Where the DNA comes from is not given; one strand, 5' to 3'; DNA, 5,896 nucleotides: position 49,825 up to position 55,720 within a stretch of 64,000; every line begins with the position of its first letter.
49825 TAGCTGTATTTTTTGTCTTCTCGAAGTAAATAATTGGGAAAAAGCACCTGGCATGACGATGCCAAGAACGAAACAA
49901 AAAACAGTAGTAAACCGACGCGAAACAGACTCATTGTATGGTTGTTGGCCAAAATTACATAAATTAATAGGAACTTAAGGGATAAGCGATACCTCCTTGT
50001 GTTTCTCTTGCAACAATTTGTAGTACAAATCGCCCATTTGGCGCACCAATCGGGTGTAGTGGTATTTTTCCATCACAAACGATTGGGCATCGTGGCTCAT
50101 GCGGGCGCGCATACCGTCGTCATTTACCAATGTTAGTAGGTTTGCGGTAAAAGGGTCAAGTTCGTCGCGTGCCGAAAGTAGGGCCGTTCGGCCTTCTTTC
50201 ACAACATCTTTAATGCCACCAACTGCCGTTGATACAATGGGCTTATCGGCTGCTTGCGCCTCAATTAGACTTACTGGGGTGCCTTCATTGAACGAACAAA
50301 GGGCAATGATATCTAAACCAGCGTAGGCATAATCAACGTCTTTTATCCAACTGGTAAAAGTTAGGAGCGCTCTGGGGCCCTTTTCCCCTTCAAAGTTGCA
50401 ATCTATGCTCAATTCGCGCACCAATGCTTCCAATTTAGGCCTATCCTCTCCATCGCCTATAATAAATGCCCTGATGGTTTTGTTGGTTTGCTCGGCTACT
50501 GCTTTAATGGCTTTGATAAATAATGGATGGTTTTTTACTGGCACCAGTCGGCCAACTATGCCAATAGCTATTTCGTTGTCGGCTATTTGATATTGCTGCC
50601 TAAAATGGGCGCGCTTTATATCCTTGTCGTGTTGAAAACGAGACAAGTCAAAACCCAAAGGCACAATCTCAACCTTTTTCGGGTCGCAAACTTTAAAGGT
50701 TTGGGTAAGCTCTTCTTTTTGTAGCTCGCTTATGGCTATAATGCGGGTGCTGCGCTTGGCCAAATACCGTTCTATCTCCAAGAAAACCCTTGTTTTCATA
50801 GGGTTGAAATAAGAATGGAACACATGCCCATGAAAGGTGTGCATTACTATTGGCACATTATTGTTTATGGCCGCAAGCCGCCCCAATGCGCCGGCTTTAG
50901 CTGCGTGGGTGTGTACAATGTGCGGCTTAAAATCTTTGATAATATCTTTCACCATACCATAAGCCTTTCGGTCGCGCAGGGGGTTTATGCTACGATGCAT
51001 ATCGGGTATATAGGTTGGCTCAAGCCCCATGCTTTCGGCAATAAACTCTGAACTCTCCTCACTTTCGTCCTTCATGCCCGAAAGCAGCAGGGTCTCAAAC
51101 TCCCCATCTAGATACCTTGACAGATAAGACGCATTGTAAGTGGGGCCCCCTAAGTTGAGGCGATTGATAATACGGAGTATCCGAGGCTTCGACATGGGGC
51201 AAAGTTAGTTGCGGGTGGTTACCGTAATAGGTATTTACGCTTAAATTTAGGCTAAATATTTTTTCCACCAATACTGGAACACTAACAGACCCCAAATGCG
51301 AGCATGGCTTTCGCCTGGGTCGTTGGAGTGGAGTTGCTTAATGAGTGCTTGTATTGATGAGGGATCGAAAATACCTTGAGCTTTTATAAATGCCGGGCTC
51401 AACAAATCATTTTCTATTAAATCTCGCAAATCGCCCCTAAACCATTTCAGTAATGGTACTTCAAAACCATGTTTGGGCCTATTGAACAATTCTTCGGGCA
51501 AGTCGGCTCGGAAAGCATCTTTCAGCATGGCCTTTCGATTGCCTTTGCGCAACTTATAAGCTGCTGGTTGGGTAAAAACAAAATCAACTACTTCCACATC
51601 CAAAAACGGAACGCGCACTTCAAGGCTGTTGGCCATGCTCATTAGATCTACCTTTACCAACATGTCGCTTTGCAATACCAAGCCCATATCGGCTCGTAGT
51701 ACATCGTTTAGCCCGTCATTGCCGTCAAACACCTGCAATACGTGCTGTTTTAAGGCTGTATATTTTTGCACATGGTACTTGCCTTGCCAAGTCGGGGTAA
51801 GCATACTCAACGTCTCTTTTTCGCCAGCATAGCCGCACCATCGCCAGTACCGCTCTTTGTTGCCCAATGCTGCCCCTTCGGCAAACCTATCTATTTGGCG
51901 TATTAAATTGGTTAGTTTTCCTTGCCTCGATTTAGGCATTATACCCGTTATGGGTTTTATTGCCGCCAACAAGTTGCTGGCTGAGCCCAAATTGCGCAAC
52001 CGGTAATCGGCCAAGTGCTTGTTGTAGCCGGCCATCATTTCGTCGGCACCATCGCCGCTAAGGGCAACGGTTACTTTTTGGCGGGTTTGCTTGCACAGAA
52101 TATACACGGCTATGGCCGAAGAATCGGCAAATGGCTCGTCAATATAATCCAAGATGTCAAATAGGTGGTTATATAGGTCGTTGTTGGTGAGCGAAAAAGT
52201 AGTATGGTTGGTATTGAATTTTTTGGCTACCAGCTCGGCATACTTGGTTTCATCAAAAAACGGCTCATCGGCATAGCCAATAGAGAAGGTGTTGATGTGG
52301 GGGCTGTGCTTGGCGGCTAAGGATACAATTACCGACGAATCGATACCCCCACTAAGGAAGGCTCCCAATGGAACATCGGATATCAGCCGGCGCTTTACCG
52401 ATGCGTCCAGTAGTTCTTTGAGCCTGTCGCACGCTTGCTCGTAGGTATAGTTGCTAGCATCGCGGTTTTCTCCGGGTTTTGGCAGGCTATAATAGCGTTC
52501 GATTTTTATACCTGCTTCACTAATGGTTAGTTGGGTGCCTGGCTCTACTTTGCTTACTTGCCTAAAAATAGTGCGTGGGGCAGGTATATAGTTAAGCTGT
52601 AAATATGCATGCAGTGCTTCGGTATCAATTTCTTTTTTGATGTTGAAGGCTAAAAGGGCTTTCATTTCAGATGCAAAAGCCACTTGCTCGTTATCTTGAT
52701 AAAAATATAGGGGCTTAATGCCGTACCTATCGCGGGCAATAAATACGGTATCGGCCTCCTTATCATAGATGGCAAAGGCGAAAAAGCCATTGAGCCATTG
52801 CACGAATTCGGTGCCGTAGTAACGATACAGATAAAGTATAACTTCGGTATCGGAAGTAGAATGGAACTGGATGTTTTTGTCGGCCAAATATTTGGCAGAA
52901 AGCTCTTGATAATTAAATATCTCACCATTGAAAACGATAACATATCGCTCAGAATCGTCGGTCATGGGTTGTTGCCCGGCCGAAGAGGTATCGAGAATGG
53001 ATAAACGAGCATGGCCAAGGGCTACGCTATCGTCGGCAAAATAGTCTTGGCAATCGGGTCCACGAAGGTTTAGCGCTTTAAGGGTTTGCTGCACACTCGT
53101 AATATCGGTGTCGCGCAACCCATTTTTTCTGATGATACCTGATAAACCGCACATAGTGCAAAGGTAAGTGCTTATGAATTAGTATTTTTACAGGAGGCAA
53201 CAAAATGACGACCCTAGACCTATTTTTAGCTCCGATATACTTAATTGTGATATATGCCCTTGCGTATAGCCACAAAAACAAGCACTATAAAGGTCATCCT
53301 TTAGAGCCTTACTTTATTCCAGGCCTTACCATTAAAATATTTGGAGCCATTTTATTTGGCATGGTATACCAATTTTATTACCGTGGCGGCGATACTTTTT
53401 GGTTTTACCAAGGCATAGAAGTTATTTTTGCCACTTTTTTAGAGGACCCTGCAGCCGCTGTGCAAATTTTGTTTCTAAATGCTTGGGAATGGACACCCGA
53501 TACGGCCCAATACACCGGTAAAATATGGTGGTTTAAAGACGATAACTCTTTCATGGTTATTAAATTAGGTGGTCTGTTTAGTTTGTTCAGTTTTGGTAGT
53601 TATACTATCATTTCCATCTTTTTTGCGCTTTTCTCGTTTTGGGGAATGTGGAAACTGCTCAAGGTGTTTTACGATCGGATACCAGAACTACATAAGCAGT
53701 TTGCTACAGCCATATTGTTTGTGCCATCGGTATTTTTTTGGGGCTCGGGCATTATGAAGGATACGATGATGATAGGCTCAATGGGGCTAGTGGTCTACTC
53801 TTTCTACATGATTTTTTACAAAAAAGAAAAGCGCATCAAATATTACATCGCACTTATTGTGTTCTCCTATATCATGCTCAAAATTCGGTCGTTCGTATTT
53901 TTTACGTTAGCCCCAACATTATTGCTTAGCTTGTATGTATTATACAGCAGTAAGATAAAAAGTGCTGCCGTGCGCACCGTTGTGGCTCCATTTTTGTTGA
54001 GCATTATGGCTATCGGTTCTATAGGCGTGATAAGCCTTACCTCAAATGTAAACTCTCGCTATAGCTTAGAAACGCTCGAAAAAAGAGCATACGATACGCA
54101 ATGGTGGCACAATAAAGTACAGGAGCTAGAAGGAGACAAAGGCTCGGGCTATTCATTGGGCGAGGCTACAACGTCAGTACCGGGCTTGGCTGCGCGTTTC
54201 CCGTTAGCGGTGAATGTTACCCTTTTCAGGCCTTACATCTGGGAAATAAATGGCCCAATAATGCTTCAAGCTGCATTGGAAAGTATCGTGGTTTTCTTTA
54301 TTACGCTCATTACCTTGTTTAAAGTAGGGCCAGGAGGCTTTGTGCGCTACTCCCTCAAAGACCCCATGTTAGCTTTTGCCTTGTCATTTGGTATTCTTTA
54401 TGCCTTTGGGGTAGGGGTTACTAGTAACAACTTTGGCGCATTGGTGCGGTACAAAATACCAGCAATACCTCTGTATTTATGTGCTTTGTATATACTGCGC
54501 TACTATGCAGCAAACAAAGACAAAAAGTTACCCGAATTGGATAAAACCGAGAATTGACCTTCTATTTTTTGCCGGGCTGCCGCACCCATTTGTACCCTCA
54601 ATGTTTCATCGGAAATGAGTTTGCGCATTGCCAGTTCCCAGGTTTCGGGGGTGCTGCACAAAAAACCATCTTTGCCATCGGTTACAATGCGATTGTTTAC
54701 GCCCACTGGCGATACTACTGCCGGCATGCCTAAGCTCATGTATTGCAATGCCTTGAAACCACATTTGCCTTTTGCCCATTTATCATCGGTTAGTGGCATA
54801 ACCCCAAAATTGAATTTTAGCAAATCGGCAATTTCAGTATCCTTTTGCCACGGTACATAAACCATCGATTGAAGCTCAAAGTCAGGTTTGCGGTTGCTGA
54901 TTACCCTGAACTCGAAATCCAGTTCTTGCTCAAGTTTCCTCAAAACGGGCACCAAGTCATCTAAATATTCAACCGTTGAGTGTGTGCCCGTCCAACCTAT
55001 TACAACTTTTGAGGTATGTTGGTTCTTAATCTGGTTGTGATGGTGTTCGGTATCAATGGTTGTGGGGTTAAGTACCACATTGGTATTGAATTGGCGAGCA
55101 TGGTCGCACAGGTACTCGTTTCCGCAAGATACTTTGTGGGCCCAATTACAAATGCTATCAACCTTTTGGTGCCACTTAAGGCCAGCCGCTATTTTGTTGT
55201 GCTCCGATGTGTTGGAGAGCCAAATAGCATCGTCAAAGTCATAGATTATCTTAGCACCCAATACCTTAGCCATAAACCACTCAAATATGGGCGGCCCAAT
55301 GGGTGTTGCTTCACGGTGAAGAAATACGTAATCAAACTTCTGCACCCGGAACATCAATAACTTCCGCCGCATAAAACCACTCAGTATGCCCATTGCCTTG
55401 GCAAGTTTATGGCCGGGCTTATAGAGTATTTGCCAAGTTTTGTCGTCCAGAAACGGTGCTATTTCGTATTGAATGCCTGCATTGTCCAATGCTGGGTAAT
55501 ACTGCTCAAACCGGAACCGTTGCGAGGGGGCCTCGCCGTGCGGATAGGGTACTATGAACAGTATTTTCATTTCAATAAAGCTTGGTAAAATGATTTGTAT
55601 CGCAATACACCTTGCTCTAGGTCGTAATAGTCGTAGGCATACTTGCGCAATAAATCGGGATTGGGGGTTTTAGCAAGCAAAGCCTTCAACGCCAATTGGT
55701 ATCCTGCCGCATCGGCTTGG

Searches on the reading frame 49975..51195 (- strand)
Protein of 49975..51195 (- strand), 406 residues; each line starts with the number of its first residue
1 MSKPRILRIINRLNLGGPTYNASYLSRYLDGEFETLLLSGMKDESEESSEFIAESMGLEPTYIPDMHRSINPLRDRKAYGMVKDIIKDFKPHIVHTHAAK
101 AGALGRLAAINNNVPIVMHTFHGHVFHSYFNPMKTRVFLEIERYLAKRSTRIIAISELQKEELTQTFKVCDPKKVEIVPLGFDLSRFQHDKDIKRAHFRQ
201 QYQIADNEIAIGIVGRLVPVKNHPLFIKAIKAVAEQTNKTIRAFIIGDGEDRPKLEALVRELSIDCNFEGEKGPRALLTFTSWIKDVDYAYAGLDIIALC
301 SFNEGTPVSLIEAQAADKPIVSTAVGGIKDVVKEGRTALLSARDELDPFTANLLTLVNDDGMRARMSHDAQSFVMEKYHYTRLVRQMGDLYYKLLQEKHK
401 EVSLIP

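Call 18: search_protein_families(library=pfam, proteins=[window:49975-51195:-], max_evalue=0.0001)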
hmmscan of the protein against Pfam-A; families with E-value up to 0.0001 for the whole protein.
window:49975-51195:- (406 aa): 5 families
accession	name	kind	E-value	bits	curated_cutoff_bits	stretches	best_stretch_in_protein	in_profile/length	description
PF00534.26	Glycos_transf_1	-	3.1e-27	95.6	26.4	1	197-371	4-170/172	Glycosyl transferases group 1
PF13692.12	Glyco_trans_1_4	-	6.8e-25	88.4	27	1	210-359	3-142/142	Glycosyl transferases group 1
PF13439.12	Glyco_transf_4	-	6.8e-21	75.5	28.5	1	28-186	14-170/170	Glycosyltransferase Family 4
PF13579.12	Glyco_trans_4_4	-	2.9e-16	60.6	29.7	1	73-181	54-158/158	Glycosyl transferase 4-like domain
PF13477.12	Glyco_trans_4_2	-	3.7e-09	37.3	23.4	1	81-156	65-139/139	Glycosyl transferase 4-like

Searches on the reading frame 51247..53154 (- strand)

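Call 18: search_protein_families(library=pfam, proteins=[window:51247-53154:-], max_evalue=0.0001)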
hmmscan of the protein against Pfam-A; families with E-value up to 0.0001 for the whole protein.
window:51247-53154:- (635 aa): 4 families
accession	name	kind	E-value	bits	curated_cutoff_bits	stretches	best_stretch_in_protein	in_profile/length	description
PF00733.27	Asn_synthase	-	7.1e-94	315.8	21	1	245-629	2-352/354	Asparagine synthase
PF13537.11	GATase_7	-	2.4e-44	150.7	25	1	48-169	1-123/123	Glutamine amidotransferase domain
PF13522.11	GATase_6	-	3.7e-41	140.6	27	1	33-163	1-130/130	Glutamine amidotransferase domain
PF12481.13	DUF3700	-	7.3e-06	26.1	27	1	74-162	80-171/228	Aluminium induced protein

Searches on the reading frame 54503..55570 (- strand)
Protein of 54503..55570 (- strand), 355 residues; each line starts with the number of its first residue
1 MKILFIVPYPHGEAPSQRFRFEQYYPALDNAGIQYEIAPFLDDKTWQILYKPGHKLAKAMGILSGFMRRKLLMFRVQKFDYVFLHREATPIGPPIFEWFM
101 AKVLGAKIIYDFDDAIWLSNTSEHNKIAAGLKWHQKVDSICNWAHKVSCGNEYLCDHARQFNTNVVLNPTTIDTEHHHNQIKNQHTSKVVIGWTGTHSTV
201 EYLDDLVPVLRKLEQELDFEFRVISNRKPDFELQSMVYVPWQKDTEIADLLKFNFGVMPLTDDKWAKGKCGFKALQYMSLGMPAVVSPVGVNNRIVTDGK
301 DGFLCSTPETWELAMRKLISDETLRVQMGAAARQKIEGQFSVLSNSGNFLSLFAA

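Call 18: search_protein_families(library=pfam, proteins=[window:54503-55570:-], max_evalue=0.0001)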
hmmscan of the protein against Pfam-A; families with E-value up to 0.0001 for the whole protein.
window:54503-55570:- (355 aa): 2 families
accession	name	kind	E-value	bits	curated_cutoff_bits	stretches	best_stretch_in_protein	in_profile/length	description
PF00534.26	Glycos_transf_1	-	1.2e-09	38.4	26.4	1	262-334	102-171/172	Glycosyl transferases group 1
PF13692.12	Glyco_trans_1_4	-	1.5e-09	38.7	27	1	190-321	3-142/142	Glycosyl transferases group 1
